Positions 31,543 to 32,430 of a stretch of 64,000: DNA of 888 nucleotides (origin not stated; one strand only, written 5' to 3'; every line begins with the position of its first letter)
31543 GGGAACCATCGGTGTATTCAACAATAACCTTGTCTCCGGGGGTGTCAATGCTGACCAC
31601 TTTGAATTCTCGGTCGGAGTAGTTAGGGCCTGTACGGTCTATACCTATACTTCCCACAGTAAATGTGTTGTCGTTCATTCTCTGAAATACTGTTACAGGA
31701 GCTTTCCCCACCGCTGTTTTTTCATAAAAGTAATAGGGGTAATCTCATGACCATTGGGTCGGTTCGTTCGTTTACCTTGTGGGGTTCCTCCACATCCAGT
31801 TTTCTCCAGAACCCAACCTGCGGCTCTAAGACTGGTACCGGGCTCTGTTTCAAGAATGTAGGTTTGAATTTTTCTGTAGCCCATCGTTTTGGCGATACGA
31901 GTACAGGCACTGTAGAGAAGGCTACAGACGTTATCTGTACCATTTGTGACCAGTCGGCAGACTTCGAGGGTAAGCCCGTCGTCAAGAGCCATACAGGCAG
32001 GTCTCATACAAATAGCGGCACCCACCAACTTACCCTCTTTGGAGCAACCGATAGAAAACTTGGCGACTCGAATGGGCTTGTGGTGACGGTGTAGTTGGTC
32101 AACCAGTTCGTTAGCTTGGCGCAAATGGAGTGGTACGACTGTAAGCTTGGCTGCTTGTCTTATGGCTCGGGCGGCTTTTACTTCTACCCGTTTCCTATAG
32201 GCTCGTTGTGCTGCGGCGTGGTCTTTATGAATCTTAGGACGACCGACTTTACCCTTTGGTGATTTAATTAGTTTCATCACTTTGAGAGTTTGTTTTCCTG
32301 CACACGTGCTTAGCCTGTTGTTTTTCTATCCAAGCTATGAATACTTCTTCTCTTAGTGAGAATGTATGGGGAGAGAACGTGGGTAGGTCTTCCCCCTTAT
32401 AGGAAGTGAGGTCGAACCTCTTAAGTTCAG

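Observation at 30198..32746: Compact four-gene minus-strand accessory operon (PD-(D/E)xK nuclease, AT-hook protein, two unknowns) embedded against the phage gene flow: candidate uncharacterised defence or anti-defence/DNA-modification system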

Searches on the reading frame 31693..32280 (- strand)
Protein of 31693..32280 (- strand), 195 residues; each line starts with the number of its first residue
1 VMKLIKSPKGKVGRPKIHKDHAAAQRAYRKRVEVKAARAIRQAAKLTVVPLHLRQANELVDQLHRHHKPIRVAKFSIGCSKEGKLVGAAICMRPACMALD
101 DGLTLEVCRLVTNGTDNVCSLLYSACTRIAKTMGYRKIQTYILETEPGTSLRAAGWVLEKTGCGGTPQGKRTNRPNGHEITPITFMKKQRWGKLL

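Call 3: search_protein_families(library=pfam, proteins=[window:31693-32280:-], max_evalue=0.1)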
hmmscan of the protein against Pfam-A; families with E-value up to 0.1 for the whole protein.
window:31693-32280:- (195 aa): 0 families

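Call 4: search_protein_families(library=phrogs, proteins=[window:31693-32280:-], max_evalue=0.01)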
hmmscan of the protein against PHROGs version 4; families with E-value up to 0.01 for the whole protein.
window:31693-32280:- (195 aa): 1 family
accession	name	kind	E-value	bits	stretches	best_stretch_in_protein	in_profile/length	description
phrog_1384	-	other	1.8e-29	103.9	1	35-190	10-173/245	Mom-like DNA modification protein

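Call 6: search_protein_families(library=padloc, proteins=[window:31693-32280:-], max_evalue=0.1)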
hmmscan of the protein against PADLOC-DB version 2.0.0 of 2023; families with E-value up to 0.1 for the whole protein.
window:31693-32280:- (195 aa): 0 families

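Call 7: search_protein_families(library=ncbifam, proteins=[window:31693-32280:-], max_evalue=0.1)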
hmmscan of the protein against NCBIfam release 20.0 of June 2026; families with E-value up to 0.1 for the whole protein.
window:31693-32280:- (195 aa): 1 family
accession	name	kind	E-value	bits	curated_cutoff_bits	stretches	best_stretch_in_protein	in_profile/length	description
NF045478.1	XF1762_fam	equivalog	6.4e-46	155.8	50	1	48-191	2-142/143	XF1762 family protein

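Call 11: search_dna_similar(query=window:31693-32280:-, collection=phages, mode=protein, max_rows=30)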
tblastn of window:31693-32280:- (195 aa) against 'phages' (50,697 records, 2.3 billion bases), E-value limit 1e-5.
Records with a match: 32; places in all: 32; records where one place covers at least 80% of the query: 0.
Best place of each record, by identity: <60% 32.
By first word of the organism name: Burkholderia 6; Mycobacterium 6; Escherichia 4; Bacteriophage 3; Pseudomonas 2; Microbacterium 2; Pectobacterium 2; Synechococcus 2; Streptomyces 1; Phage 1; and 3 more.
By host as written in the record: - 6; Burkholderia sp. 3; Pectobacterium carotovorum 2; Burkholderia pseudomallei 1026b 2; Pseudomonas aeruginosa 1; Microbacterium nematophilum CBX102 1; Microbacterium nematophilum 1; Burkholderia pseudomallei BP82 1; and 15 more.
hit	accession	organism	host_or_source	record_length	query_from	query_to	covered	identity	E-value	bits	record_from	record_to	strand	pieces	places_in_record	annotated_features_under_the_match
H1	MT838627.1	Bacteriophage sp.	human fecal samples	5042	46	191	75%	50.7%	5e-36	138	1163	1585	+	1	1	record has no annotation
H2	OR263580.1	Streptomyces phage Samy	Streptomyces ambofaciens ATCC 23877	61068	45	195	77%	46.1%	5e-30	121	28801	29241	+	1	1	Mom-like DNA modification protein | hypothetical protein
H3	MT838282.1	Bacteriophage sp.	human fecal samples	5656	46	176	67%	50.0%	2e-29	119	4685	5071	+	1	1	record has no annotation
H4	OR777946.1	Phage nd12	-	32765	46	195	77%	43.3%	1e-29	120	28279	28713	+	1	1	hypothetical protein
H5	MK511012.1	Pseudomonas phage vB_Pae_BR153a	Pseudomonas aeruginosa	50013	36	158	63%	48.0%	5e-25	107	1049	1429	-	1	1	hypothetical protein (x2)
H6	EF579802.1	Microbacterium phage Min1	Microbacterium nematophilum CBX102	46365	41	166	65%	46.5%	2e-26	110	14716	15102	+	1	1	conserved phage protein | hypothetical protein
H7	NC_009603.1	Microbacterium phage Min1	Microbacterium nematophilum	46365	41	166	65%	46.5%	2e-26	110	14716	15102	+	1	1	Mom-like DNA modification protein | hypothetical protein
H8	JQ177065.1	Pectobacterium phage ZF40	Pectobacterium carotovorum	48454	45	161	60%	50.0%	2e-25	108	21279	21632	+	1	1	hypothetical protein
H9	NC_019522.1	Pectobacterium phage ZF40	Pectobacterium carotovorum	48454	45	161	60%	50.0%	2e-25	108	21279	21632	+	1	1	Mom-like DNA modification protein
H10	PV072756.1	Burkholderia phage vB_PL1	Burkholderia sp.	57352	45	190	75%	39.0%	2e-23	102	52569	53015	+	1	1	putative Mom-like DNA modification protein | DNA methyltransferase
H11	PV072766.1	Burkholderia phage vB_E253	Burkholderia sp.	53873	45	173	66%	43.9%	5e-27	112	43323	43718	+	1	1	Mom-like DNA modification protein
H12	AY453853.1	Burkholderia phage phi1026b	Burkholderia pseudomallei 1026b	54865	45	173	66%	43.9%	5e-27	112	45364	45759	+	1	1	gp66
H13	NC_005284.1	Burkholderia phage phi1026b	Burkholderia pseudomallei 1026b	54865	45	173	66%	43.9%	5e-27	112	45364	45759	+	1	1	Mom-like DNA modification protein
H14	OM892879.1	Burkholderia phage PhiBP82.1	Burkholderia pseudomallei BP82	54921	45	173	66%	43.9%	5e-27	112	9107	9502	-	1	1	hypothetical protein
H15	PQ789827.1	Burkholderia phage vB_PR2b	Burkholderia sp.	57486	45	173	66%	43.9%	5e-27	112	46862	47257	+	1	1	Mom-like DNA modification protein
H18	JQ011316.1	Escherichia phage TL-2011a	Escherichia coli O103:H25 strain ...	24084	46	157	57%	48.7%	2e-23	102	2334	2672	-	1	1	hypothetical protein (x2)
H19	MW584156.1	Mycobacterium phage prophiGD44-1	Mycobacterium abscessus GD44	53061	45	156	57%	48.2%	1e-25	108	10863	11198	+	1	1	21: acetyltransferase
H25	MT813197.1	Escherichia phage vB_EcoP_Kapi1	Escherichia coli MP1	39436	46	157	57%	47.8%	6e-23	100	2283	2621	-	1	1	hypothetical protein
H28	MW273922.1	Pelagibacter phage HTVC034P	Candidatus Pelagibacter sp. HTCC1062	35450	43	156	58%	43.1%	2e-22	99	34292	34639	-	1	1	hypothetical protein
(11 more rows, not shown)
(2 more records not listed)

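Call 47: search_solved_structures(query=window:31693-32280:-, max_evalue=10, show_alignments=1)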
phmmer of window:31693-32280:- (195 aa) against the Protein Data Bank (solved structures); distinct sequences matched with E-value up to 10: 2.
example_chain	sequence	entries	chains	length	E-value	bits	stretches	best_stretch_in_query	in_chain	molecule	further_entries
7mly_D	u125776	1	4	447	0.94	12.5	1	54-109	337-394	Glycine receptor alpha 1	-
7mlu_A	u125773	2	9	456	0.98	12.5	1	54-109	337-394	Glycine receptor alpha 1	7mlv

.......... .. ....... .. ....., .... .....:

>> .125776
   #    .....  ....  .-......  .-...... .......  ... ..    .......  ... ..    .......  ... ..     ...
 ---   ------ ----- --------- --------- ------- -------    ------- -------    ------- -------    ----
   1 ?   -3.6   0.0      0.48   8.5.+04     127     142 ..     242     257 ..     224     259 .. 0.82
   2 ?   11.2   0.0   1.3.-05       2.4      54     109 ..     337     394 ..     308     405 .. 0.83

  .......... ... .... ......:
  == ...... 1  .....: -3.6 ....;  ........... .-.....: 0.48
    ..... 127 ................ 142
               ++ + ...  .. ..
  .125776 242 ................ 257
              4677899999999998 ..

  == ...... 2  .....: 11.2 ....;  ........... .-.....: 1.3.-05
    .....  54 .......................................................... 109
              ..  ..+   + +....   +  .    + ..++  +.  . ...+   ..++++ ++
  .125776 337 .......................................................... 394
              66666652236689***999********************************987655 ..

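Call 51: get_annotated_region(hit=H2, flank=4000)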
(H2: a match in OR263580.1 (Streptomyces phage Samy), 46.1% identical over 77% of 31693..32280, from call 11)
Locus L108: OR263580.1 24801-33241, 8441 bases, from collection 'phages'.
description: Streptomyces phage Samy, complete genome.
organism: Streptomyces phage Samy (NCBI taxid 3059248)
taxonomy: Viruses; Duplodnaviria; Heunggongvirae; Uroviricota; Caudoviricetes
host: -; source: Streptomyces ambofaciens ATCC 23877; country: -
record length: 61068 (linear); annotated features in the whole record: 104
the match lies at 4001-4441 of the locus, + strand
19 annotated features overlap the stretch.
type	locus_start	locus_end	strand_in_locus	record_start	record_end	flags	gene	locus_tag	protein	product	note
CDS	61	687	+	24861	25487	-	-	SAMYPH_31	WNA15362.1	putative DNA dependent metalloprotease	related to phrog_6361 and PDB : 6MDW_A; putative DNA dependent metalloprotease related to the Sprt-like domain of ...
CDS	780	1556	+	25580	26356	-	-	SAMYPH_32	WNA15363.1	putative immunity repressor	related to phrog_29596 and phrog_19947 and to the immunity repressor of Streptomyces PhiC31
CDS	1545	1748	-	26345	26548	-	-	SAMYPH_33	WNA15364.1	hypothetical protein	not related to a phrog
CDS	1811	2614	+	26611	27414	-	-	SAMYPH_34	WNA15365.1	exonuclease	related to phrog_466 and PDB : 5ZYT_C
CDS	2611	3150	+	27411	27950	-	-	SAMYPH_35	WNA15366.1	hypothetical protein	not related to a phrog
CDS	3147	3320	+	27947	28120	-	-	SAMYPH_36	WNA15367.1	hypothetical protein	related to phrog_13316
CDS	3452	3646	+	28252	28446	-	-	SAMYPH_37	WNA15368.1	hypothetical protein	related to phrog_21570 and phrog_9170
CDS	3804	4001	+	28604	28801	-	-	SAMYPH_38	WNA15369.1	hypothetical protein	related to phrog_27777 and phrog_30347; protein of unknown function related to Streptomyces PhiC31 Gp13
CDS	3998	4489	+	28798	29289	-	-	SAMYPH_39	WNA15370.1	Mom-like DNA modification protein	related to phrog_1384 and PDB : 2VEZ_A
CDS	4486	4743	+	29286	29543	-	-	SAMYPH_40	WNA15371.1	hypothetical protein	related to phrog_3991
CDS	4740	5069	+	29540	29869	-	-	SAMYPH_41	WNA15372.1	hypothetical protein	related to phrog_2831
CDS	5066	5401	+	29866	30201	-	-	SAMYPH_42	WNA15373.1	hypothetical protein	related to phrog_29260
CDS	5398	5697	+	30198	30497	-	-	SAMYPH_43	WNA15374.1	hypothetical protein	related to phrog_14674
CDS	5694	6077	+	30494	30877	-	-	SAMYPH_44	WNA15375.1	hypothetical protein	not related to a phrog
CDS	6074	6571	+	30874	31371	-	-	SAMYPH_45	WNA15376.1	putative amidase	belong to the NLPC_P60 super family; related to phrog_1128 and PDB : 3KW0_B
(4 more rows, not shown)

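Call 52: get_annotated_region(hit=H8, flank=2500)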
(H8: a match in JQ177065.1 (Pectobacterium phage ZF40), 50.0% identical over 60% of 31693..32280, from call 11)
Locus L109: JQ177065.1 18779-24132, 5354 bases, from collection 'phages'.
description: Pectobacterium phage ZF40, complete genome.
organism: Pectobacterium phage ZF40 (NCBI taxid 1127516)
taxonomy: Viruses; Duplodnaviria; Heunggongvirae; Uroviricota; Caudoviricetes
host: Pectobacterium carotovorum; source: induced lysogen; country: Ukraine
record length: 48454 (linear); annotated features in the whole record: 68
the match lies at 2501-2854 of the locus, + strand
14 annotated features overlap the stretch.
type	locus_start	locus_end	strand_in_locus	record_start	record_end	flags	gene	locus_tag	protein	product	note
CDS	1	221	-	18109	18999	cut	-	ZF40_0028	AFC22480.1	putative integrase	gp28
CDS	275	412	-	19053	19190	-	-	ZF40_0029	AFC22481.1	hypothetical protein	ZF40gp29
CDS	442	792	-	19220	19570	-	-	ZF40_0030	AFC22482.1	hypothetical protein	gp30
CDS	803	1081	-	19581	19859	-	-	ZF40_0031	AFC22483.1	hypothetical protein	ZF40gp31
CDS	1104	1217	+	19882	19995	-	-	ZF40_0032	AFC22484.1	hypothetical protein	ZF40gp32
CDS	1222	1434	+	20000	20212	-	-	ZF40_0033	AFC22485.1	putative lysis protein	gp33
CDS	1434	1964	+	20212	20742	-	-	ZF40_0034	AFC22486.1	putative lysis protein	gp34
CDS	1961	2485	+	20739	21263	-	-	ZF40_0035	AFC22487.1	hypothetical protein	gp35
CDS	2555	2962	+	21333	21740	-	-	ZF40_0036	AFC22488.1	hypothetical protein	gp36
CDS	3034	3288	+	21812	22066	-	-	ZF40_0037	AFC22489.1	putative DNA polymerase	gp37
CDS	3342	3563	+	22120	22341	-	-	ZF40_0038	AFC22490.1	hypothetical protein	ZF40gp38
CDS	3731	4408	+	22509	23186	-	-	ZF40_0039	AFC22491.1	putative transposase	gp39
CDS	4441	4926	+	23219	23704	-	-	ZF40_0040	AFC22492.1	hypothetical protein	gp40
CDS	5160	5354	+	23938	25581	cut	-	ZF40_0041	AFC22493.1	putative TerL large-subunit terminase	gp41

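Call 53: get_annotated_region(hit=H11, flank=2500)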
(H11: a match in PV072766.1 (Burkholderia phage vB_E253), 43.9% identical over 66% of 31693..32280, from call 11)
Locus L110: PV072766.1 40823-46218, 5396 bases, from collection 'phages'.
description: Burkholderia phage vB_E253, complete genome.
organism: Burkholderia phage vB_E253 (NCBI taxid 3412841)
taxonomy: Viruses
host: Burkholderia sp.; source: -; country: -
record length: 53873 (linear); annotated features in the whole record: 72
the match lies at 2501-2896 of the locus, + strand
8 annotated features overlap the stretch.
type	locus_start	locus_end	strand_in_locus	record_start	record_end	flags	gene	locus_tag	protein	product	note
CDS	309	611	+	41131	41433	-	-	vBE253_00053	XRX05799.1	hypothetical protein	-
CDS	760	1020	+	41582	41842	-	-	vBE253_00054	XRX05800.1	hypothetical protein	-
CDS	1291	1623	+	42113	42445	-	-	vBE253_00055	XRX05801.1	hypothetical protein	-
CDS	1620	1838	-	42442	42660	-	-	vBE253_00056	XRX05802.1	hypothetical protein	-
CDS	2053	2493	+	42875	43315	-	-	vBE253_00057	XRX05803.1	regulatory CII family protein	-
CDS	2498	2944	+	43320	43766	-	-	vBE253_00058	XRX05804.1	Mom-like DNA modification protein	-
CDS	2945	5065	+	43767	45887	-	-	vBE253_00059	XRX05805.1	chromosome partitioning protein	-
CDS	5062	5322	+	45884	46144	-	-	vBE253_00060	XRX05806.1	replication initiation protein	-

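Call 54: get_annotated_region(hit=H19, flank=2500)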
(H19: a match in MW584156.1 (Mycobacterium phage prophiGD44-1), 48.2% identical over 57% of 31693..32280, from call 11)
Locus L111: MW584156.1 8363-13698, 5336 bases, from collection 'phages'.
description: Mycobacterium phage prophiGD44-1, complete genome.
organism: Mycobacterium phage prophiGD44-1 (NCBI taxid 2813265)
taxonomy: Viruses; Duplodnaviria; Heunggongvirae; Uroviricota; Caudoviricetes
host: Mycobacterium abscessus GD44; source: -; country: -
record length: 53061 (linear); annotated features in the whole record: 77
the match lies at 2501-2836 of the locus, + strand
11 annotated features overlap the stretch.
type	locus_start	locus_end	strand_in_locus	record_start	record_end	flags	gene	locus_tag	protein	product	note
CDS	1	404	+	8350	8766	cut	17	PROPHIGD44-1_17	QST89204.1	helix-turn-helix DNA binding domain protein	-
CDS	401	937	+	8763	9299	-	18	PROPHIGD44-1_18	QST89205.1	hypothetical protein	-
CDS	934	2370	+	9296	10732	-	19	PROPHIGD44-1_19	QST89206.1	DNA methylase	-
CDS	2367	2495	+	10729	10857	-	20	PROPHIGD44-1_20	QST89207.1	hypothetical protein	-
CDS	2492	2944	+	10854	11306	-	21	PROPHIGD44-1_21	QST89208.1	acetyltransferase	-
CDS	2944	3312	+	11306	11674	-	22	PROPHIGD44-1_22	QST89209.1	HNH endonuclease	-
CDS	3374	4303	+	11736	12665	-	23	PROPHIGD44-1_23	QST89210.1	RepA-like replication initiator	-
CDS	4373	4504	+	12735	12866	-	24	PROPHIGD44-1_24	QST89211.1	hypothetical protein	-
CDS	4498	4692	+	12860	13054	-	25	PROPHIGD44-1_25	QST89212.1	hypothetical protein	-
CDS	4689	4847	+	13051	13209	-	26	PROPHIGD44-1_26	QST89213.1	hypothetical protein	-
CDS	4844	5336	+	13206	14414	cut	27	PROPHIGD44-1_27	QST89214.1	helix-turn-helix DNA binding domain protein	-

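Call 55: get_annotated_region(hit=H25, flank=2500)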
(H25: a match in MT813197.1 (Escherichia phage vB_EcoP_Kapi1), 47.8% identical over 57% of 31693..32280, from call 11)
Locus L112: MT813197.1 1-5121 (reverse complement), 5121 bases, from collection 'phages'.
description: Escherichia phage vB_EcoP_Kapi1, complete genome.
organism: Escherichia phage vB_EcoP_Kapi1 (NCBI taxid 2746235)
taxonomy: Viruses; Duplodnaviria; Heunggongvirae; Uroviricota; Caudoviricetes; Lederbergvirus
host: Escherichia coli MP1; source: -; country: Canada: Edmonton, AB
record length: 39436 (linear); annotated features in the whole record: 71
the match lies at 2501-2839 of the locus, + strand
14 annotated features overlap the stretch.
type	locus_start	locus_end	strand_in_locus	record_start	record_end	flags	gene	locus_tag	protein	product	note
CDS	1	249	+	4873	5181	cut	-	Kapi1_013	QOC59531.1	hypothetical protein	-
CDS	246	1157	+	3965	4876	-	-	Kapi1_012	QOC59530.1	RecT family recombinase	-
CDS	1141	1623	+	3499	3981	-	-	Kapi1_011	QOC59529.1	hypothetical protein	protein motif:InterPro:IPR008840; protein motif:PHROG:phrog_253; protein motif:CDD:Sipho_Gp157; similar to AA ...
CDS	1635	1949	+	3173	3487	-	-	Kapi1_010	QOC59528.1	hypothetical protein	protein motif:PHROG:phrog_323; similar to AA sequence:YP_007111669.1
CDS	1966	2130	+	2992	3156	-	-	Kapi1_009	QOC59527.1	hypothetical protein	-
CDS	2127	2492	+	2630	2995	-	-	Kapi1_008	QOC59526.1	Ead/Ea22-like protein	-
CDS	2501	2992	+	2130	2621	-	-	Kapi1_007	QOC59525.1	hypothetical protein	similar to AA sequence:YP_007006945.1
CDS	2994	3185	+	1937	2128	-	-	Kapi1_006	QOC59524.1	hypothetical protein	-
CDS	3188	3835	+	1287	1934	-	-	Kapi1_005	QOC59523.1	hypothetical protein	protein motif:InterPro:IPR007538; similar to AA sequence:QGF19638.1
CDS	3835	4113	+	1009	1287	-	-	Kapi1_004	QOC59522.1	hypothetical protein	DeepTMHMM:TMhelix residues 9-27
CDS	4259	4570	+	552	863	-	-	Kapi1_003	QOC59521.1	hypothetical protein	-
CDS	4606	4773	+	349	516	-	-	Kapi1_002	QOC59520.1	hypothetical protein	-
CDS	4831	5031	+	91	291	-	-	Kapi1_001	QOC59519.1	excisionase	-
misc_recomb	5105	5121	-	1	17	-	-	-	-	-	location of site-specific recombination for propage integration into host genome (attB)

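Call 56: get_annotated_region(hit=H28, flank=2500)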
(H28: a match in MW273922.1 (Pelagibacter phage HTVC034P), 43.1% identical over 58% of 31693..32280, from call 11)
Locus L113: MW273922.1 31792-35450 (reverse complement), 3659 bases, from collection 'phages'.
description: Pelagibacter phage HTVC034P, complete genome.
organism: Pelagibacter phage HTVC034P (NCBI taxid 2796520)
taxonomy: Viruses; Duplodnaviria; Heunggongvirae; Uroviricota; Caudoviricetes
host: Candidatus Pelagibacter sp. HTCC1062; source: seawater; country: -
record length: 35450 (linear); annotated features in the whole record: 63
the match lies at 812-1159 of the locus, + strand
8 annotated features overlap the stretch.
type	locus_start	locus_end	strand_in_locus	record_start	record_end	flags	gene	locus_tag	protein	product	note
CDS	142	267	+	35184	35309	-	-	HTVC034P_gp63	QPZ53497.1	hypothetical protein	-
CDS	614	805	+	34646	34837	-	-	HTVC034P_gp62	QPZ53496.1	hypothetical protein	-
CDS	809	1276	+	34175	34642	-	-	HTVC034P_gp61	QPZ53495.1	hypothetical protein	-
CDS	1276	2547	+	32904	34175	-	-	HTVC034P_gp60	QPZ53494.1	terminase large subunit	-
CDS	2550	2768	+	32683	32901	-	-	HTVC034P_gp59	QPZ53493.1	hypothetical protein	-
CDS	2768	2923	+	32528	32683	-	-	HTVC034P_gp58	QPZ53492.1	hypothetical protein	-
CDS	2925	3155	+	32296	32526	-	-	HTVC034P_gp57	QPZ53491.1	hypothetical protein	-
CDS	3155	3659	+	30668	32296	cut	-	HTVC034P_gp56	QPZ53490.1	head-tail connector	-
